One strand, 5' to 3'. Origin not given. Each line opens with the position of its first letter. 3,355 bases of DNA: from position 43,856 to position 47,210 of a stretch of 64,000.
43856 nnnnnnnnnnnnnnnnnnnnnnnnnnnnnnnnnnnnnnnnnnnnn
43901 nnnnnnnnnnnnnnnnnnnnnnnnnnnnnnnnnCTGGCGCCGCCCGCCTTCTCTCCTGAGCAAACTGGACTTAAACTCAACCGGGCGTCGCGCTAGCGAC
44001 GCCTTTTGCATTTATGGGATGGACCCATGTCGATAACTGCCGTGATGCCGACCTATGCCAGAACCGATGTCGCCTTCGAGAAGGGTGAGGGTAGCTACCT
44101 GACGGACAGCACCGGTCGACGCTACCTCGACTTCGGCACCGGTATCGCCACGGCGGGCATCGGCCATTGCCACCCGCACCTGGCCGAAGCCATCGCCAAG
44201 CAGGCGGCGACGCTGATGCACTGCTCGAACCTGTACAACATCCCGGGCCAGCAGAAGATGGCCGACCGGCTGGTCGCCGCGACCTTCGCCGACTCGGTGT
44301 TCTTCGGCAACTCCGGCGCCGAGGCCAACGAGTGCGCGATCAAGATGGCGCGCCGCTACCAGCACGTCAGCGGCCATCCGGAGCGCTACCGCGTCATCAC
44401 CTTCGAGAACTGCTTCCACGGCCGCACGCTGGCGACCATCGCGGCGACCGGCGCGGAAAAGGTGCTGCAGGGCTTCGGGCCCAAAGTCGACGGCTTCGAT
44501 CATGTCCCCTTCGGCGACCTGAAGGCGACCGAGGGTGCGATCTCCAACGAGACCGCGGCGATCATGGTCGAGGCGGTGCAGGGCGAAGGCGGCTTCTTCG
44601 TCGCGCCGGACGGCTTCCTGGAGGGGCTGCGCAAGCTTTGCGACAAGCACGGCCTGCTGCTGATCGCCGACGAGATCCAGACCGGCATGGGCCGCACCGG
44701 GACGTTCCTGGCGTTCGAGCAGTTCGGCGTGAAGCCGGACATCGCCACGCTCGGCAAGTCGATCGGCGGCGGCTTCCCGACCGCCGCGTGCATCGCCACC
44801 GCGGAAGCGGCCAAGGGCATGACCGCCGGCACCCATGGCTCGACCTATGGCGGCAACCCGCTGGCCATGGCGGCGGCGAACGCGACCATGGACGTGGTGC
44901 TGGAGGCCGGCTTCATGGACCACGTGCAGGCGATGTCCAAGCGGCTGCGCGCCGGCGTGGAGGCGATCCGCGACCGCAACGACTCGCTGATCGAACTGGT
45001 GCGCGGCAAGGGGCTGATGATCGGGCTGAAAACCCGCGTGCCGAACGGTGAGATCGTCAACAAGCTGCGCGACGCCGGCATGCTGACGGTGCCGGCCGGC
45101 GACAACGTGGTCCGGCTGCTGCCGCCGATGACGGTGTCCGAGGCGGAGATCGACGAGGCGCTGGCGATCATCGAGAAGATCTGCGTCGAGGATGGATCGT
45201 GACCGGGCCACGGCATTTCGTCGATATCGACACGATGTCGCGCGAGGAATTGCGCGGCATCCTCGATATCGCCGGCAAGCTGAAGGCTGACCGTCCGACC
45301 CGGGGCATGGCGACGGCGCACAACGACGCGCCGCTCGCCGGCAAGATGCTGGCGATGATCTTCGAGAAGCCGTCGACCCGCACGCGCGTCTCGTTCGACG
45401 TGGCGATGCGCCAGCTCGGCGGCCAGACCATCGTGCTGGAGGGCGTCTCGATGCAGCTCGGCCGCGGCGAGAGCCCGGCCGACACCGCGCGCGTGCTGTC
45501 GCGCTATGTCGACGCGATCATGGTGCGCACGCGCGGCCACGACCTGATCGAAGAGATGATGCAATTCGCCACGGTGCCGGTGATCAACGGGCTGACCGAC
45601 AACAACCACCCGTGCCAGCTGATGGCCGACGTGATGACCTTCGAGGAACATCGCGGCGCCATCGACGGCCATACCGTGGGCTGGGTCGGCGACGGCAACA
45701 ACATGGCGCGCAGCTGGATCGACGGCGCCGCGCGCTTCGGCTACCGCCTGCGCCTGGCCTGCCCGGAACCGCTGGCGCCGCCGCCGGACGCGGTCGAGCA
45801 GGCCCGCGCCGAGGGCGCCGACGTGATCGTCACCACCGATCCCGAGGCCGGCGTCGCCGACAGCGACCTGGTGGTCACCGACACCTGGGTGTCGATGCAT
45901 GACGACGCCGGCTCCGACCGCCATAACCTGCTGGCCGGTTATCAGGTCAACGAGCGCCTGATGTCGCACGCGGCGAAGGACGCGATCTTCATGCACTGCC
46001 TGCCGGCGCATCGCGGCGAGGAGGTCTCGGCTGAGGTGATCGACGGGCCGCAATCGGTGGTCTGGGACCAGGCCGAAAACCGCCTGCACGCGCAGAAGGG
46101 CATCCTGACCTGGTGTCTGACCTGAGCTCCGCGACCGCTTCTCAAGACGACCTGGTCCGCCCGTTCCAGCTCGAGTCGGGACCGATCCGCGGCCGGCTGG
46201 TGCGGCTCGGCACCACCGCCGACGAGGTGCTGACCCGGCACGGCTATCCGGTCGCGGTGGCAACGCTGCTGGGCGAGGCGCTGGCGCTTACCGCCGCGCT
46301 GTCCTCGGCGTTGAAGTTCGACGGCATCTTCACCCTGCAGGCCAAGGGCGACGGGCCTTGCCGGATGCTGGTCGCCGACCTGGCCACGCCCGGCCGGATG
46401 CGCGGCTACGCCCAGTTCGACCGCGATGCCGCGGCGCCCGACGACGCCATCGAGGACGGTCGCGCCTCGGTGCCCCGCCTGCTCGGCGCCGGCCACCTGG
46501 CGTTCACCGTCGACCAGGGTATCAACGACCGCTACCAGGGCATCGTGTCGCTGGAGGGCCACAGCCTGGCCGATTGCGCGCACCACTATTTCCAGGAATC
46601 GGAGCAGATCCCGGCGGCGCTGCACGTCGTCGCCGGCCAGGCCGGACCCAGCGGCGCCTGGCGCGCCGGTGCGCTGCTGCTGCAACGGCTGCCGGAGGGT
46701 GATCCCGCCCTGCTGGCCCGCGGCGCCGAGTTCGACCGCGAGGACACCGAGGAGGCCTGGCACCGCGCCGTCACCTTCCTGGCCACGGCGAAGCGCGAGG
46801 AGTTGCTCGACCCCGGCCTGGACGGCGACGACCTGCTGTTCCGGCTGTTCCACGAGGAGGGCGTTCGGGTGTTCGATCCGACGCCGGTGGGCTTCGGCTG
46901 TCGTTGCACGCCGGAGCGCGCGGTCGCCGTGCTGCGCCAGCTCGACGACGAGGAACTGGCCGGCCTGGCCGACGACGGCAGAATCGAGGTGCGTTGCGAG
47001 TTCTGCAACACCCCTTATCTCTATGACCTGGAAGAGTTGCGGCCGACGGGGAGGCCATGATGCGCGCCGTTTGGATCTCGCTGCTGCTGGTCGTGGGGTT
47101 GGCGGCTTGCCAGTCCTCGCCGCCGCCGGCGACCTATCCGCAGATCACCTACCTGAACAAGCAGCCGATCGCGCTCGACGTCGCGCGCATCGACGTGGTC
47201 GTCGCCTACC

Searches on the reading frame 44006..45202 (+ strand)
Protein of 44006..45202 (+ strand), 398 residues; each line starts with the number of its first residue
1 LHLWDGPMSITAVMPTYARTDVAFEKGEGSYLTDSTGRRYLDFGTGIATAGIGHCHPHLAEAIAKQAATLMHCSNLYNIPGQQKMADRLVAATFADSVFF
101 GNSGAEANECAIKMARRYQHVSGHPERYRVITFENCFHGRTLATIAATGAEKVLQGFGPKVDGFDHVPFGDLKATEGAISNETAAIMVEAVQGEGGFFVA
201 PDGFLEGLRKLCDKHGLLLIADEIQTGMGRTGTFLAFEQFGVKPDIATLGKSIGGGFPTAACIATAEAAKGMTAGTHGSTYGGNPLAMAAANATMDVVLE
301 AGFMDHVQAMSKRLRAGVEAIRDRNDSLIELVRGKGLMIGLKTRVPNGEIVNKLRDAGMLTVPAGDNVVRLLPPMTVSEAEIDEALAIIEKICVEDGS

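Call 81: search_protein_families(library=pfam, proteins=[window:44006-45202:+], max_evalue=0.00001)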
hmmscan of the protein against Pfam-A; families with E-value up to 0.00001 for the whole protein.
window:44006-45202:+ (398 aa): 1 family
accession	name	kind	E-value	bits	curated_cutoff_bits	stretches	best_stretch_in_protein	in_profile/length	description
PF00202.27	Aminotran_3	-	2.5e-122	408.9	30.5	1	20-392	9-402/403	Aminotransferase class-III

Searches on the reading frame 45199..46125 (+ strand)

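Call 81: search_protein_families(library=pfam, proteins=[window:45199-46125:+], max_evalue=0.00001)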
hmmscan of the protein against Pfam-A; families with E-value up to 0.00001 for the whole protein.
window:45199-46125:+ (308 aa): 2 families
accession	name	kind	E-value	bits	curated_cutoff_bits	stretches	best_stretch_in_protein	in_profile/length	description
PF00185.30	OTCace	-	1.9e-52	177.9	29.4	1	157-305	2-156/157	Aspartate/ornithine carbamoyltransferase, Asp/Orn binding domain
PF02729.26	OTCace_N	-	1.1e-49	168.8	29.9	1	5-150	1-148/148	Aspartate/ornithine carbamoyltransferase, carbamoyl-P binding domain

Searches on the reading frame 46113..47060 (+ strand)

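Call 81: search_protein_families(library=pfam, proteins=[window:46113-47060:+], max_evalue=0.00001)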
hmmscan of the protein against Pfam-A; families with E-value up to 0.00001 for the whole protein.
window:46113-47060:+ (315 aa): 1 family
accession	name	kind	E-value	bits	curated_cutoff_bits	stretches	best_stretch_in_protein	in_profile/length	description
PF01430.24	HSP33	-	2e-72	244.4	21.4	1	13-304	1-272/273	Hsp33 protein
